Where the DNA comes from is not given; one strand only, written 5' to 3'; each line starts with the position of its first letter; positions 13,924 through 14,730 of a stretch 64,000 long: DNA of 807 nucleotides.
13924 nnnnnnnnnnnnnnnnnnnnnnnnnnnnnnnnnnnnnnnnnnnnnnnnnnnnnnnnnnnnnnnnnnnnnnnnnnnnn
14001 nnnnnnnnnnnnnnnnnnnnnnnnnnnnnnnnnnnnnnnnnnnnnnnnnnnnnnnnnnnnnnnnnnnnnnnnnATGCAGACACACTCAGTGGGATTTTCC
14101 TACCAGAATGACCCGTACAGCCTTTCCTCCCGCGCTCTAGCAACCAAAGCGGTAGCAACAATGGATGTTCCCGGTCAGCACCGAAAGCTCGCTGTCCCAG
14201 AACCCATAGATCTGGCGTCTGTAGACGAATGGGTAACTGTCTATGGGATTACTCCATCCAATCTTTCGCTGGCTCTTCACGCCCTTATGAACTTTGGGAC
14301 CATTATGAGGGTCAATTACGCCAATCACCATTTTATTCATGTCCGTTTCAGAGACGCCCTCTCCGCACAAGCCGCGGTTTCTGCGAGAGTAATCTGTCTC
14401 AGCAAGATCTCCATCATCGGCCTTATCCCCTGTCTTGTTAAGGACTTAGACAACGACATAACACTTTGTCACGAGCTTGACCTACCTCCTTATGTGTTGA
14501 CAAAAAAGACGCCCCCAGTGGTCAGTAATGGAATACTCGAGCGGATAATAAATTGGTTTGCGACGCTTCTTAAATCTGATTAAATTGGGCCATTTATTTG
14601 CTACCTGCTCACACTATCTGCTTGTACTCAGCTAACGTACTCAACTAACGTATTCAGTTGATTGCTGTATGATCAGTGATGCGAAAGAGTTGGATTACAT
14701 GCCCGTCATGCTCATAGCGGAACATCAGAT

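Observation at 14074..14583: Stand-alone Nup35/Nup53-type RRM (MPPN) domain protein in a parasite with a poorly defined nuclear pore complex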

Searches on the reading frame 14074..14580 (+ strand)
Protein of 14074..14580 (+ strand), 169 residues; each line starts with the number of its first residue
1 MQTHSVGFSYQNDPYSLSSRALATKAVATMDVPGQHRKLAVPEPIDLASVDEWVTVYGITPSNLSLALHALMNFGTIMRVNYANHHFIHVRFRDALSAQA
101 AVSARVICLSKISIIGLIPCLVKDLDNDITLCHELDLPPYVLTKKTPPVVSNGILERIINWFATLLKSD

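Call 4: search_protein_families(library=pfam, proteins=[window:14074-14580:+], max_evalue=10)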
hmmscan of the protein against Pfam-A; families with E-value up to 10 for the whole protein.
window:14074-14580:+ (169 aa): 3 families
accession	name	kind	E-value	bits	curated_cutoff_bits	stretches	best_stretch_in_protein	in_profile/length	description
PF05172.20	RRM_Nup35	-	1.5e-10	41.3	24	1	51-124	7-84/89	Nup53/35/40-type RNA recognition motif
PF14605.12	Nup35_RRM_2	-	5.8e-05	23.4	27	1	52-102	2-53/53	Nup53/35/40-type RNA recognition motif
PF15023.12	DUF4523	-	0.038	14.2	27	1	62-104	102-144/166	Protein of unknown function (DUF4523)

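Call 5: find_homologous_proteins(query=window:14074-14580:+, max_evalue=0.001)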
Query window:14074-14580:+ (169 aa): 4 proteins with E <= 0.001 among 83 candidates.
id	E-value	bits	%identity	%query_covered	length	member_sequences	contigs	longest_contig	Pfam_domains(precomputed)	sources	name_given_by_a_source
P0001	4.0e-107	373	100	100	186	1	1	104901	PF05172.20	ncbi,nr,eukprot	ncbi:Putative NUP-type RNA recognition protein [Giardia duodenalis]|nr:Putative NUP-type RNA recogni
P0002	1.7e-101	355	93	100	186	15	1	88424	PF05172.20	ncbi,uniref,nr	ncbi:Hypothetical protein GLP15_127 [Giardia lamblia P15]|uniref:RRM Nup35-type domain-containing pr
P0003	2.2e-89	316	82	99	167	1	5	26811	PF05172.20,PF14605.13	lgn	-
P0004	6.2e-87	308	80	99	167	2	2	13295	PF05172.20,PF14605.13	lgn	-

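Call 6: search_solved_structures(query=window:14074-14580:+, max_evalue=1, show_alignments=3)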
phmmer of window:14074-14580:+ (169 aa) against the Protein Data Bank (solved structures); distinct sequences matched with E-value up to 1: 6.
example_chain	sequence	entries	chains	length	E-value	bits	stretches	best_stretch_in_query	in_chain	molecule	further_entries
4lir_A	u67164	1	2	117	3.7e-06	30.3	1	51-130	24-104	Nucleoporin NUP53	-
7tbj_Q1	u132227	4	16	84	4.3e-06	30.1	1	51-124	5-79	NUP53 RRM | NUP54 Ferrodoxin-like domain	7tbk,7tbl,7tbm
1wwh_A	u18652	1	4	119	6.5e-06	29.5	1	51-125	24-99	nucleoporin 35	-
8ozb_E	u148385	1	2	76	8.4e-06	29.1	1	51-124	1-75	Nucleoporin NUP35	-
7r5j_F0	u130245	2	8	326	1e-05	28.9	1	51-141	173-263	Nucleoporin NUP35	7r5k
9hcj_F0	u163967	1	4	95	0.0017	21.6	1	52-123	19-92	Nup35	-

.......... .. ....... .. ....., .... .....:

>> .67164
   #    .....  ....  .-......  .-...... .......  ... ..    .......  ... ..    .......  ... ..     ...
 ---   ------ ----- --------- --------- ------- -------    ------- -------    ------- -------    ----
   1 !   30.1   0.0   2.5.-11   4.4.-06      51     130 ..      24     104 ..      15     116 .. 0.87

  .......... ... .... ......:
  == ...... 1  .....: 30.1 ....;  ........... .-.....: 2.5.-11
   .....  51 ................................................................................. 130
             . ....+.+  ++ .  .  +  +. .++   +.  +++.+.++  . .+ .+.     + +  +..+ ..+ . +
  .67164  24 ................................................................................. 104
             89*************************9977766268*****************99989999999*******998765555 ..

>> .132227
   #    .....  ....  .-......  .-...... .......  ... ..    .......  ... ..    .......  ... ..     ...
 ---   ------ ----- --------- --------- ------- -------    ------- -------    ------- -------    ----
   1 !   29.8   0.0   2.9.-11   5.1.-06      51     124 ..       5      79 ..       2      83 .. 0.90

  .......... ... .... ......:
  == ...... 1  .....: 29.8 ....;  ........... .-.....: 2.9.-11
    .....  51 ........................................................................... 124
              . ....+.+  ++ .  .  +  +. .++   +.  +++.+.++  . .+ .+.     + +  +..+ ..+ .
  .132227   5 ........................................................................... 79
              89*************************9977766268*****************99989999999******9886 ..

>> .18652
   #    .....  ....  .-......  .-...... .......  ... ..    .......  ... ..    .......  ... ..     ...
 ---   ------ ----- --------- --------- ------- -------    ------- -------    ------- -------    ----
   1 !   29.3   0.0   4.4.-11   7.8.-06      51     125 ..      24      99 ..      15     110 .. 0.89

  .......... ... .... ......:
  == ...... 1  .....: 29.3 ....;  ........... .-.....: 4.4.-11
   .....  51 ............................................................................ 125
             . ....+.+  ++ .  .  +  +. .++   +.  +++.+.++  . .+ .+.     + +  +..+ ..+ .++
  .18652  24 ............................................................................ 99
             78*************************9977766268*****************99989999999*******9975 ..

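Call 22: find_encoding_contigs(protein=P0003, flank=4000, max_places=3)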
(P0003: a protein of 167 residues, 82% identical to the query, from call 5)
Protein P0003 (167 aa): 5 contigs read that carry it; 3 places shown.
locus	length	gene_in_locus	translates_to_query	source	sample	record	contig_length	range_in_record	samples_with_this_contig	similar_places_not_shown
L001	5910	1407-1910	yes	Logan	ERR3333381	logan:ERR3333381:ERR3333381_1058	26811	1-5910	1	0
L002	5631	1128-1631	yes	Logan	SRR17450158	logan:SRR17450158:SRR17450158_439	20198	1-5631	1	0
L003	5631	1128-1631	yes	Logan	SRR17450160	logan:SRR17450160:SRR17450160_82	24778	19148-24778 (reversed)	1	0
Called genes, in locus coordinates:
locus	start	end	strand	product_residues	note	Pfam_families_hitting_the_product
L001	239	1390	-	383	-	PF13637:Ank_4 (faint), PF00023:Ank (faint), PF12796:Ank_2, PF13857:Ank_5 (faint), PF12796:Ank_2 (weak)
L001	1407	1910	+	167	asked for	PF05172:RRM_Nup35, PF14605:Nup35_RRM_2 (faint)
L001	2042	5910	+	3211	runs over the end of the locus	PF00069:Pkinase, PF07714:PK_Tyr_Ser-Thr (weak)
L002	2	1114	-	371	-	?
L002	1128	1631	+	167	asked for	PF05172:RRM_Nup35, PF14605:Nup35_RRM_2 (faint)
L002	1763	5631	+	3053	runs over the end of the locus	PF00069:Pkinase, PF07714:PK_Tyr_Ser-Thr (weak)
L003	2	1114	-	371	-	?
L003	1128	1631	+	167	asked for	PF05172:RRM_Nup35, PF14605:Nup35_RRM_2 (faint)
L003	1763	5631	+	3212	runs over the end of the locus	PF00069:Pkinase, PF07714:PK_Tyr_Ser-Thr (weak)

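Call 23: find_encoding_contigs(protein=P0004, flank=4000, max_places=2)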
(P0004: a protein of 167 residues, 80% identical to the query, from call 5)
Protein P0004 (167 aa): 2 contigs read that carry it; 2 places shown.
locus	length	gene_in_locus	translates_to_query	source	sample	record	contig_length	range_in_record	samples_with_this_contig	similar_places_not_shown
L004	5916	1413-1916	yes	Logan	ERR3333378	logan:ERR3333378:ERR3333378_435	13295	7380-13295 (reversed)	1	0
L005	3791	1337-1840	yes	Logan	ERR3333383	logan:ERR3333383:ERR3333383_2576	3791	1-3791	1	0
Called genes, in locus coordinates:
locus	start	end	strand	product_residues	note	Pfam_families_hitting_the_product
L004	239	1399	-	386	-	PF12796:Ank_2 (weak), PF13637:Ank_4 (faint), PF00023:Ank (faint), PF13857:Ank_5 (faint), PF12796:Ank_2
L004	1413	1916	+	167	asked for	PF05172:RRM_Nup35, PF14605:Nup35_RRM_2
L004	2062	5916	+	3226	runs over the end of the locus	PF00069:Pkinase (weak), PF07714:PK_Tyr_Ser-Thr (faint), PF00069:Pkinase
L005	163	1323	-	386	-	PF12796:Ank_2 (weak), PF00023:Ank (faint), PF13637:Ank_4 (faint), PF12796:Ank_2, PF13857:Ank_5 (faint)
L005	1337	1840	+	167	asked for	PF05172:RRM_Nup35, PF14605:Nup35_RRM_2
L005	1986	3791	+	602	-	?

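Call 29: search_protein_representatives(alignment_id=A1)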
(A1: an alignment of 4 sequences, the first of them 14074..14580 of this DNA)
Query: 4 sequences, 167 profile positions. Proteins with E-value up to 0.001 (for the whole library): 29; up to 1e-10: 3; up to 1e-30: 1. The best 29 are listed.
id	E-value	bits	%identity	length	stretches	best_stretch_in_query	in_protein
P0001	1.2e-106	370.5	-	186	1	1-167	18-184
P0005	6.4e-30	120.8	-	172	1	3-166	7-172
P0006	8.0e-11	58.7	-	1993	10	118-158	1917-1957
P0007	1.5e-09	54.5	-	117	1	57-167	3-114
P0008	1.2e-08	51.6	-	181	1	51-118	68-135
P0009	4.1e-08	49.9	-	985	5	99-151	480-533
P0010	1.8e-06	44.5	-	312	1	36-124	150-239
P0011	2.3e-06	44.2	-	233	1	40-146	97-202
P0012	2.4e-06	44.1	-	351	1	44-121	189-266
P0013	2.6e-06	44.0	-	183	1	44-129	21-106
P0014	1.9e-05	41.2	-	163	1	48-120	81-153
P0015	3.7e-05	40.3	-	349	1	40-128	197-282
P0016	8.1e-05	39.1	-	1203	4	40-61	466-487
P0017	1.5e-04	38.3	-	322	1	51-125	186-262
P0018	1.8e-04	38.0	-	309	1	50-132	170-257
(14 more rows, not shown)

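Call 31: list_cluster_members(proteins=[P0005, P0007, P0008, P0001])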
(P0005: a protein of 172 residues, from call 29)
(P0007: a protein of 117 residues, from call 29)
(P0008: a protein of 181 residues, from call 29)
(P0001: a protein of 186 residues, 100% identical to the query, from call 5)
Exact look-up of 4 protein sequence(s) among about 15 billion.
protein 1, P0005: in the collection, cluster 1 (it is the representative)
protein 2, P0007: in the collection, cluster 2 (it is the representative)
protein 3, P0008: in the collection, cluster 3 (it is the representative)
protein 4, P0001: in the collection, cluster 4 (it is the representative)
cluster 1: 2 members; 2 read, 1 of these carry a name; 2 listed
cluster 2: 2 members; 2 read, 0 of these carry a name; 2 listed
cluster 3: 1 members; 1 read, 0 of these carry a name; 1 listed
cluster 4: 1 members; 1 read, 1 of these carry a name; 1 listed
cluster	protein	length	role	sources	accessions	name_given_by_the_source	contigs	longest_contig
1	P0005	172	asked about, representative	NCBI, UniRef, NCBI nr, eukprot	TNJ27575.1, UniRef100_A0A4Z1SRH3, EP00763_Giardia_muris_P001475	Nup53/35/40-type RNA recognition motif-containing protein [Giardia muris] | Nup53/35/40-type RNA recognition motif-containing protein n=1 Tax=Giardia muris ... | TNJ27575.1 Nup53/35/40-type RNA recognition motif-containing protein [Giardia muris]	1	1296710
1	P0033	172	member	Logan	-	-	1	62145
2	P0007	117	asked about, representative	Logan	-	-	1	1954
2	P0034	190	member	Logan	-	-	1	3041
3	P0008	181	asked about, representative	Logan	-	-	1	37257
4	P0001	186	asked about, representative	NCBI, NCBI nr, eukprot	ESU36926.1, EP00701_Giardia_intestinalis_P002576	Putative NUP-type RNA recognition protein [Giardia duodenalis] | Putative NUP-type RNA recognition protein [Giardia intestinalis] | XP_001706400.1 Hypothetical protein GL50803_3598 [Giardia lamblia ATCC 50803]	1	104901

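Call 42: predict_structure(alignment_id=A3)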
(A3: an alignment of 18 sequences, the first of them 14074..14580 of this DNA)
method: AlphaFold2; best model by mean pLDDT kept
length: 169 residues; sequences in the alignment: 18
mean_pLDDT: 68.3   pTM: 0.48
mean pLDDT of the five models: 68.3, 65.8, 64.8, 64.3, 62.8
residues with pLDDT >= 90: 29; 70-90: 53; 50-70: 43; < 50: 44
segments of 3 or more residues with pLDDT < 50: 1-7, 11-13, 18-27, 29-31, 129-136, 139-144
pLDDT, mean of each block of 10 residues (from residue 1): 44 49 48 52 71 89 88 90 83 90 88 87 62 46 50 60 64
secondary structure, 60 per line:
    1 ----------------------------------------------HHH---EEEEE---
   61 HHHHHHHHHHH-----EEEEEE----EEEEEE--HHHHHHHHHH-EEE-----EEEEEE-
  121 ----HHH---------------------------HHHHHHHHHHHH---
elements in order: E53-57 H61-71 E77-82 E87-92 H95-104 E106-108 E114-119 H155-166

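Call 44: fold_search(model_id=the predicted structure, library=pdb)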
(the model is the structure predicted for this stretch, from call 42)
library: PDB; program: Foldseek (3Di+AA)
matches with E <= 10: 1550; with E <= 0.001: 11
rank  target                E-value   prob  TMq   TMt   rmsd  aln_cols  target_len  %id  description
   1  4lir_A                1.5e-06  1.00  0.41  0.82   1.4        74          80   30  Crystal structure of a nucleoporin 35kDa (NUP35) from Homo sapiens at 2.46 A resolution (released 2013-09-11)
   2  9hcj_F0               3.2e-06  1.00  0.40  0.70  34.1        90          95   22  D. discoideum nuclear pore complex (released 2024-12-25)
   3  1wwh_D                4.0e-06  1.00  0.39  0.79   1.6        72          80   29  Crystal structure of the MPPN domain of mouse Nup35 (released 2005-07-05)
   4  7r5k_F0               4.0e-06  1.00  0.39  0.28   8.3        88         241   26  Human nuclear pore complex (constricted) (released 2022-06-22)
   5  1wwh_B                5.9e-06  1.00  0.38  0.76   1.9        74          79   31  Crystal structure of the MPPN domain of mouse Nup35 (released 2005-07-05)
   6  1wwh_A                8.3e-06  1.00  0.40  0.80   1.5        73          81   29  Crystal structure of the MPPN domain of mouse Nup35 (released 2005-07-05)
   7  4lir_B                8.3e-06  1.00  0.40  0.76   1.5        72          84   28  Crystal structure of a nucleoporin 35kDa (NUP35) from Homo sapiens at 2.46 A resolution (released 2013-09-11)
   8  8ozb_E                1.0e-05  1.00  0.37  0.78   2.1        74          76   31  Crystal structure of Nup35-Nb complex (released 2024-02-28)
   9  5uaz_A                2.6e-04  1.00  0.37  0.63   2.0        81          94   16  Crystal structure of the yeast nucleoporin (released 2017-12-27)
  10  8gxb_E                8.1e-04  1.00  0.38  0.61   4.2        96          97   20  Crystal structure of NAD+ -II riboswitch in complex with NAD+ (released 2023-01-18)
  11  8oz0_I                9.9e-04  1.00  0.35  0.11  17.0       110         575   22  Structure of a human 48S translation initiation complex with eIF4F and eIF4A (released 2024-02-07)
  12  2mjn_MODEL_1_A        1.2e-03  1.00  0.38  0.35   4.4        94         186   16  Structure, dynamics and RNA binding of the multi-domain splicing factor TIA-1 (released 2014-04-09)
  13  7dlz_D                1.3e-03  1.00  0.34  0.55   3.3        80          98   16  Crystal Structure of Methyltransferase Ribozyme (released 2021-10-27)
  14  9bln_U                1.4e-03  1.00  0.34  0.12  13.3       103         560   22  The structure of human Pdcd4 bound to the 40S-eIF4A-eIF3-eIF1 complex (released 2024-09-04)
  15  9gni_DC               1.4e-03  1.00  0.36  0.23  18.3       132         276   21  NONO/SFPQ filament: composite structure (released 2025-09-17)
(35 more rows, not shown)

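Call 51: find_encoding_contigs(protein=P0008, flank=3000, max_places=2)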
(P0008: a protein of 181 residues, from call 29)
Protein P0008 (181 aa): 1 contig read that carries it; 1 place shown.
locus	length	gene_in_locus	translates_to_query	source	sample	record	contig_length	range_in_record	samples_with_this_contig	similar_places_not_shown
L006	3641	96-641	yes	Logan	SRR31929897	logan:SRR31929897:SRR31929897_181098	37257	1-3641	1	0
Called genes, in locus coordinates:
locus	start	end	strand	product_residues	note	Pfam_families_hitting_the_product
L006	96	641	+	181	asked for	PF05172:RRM_Nup35 (weak)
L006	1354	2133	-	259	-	PF13639:zf-RING_2, PF13920:zf-C3HC4_3, PF14447:Prok-RING_4 (weak)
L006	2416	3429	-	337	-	-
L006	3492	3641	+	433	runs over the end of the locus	-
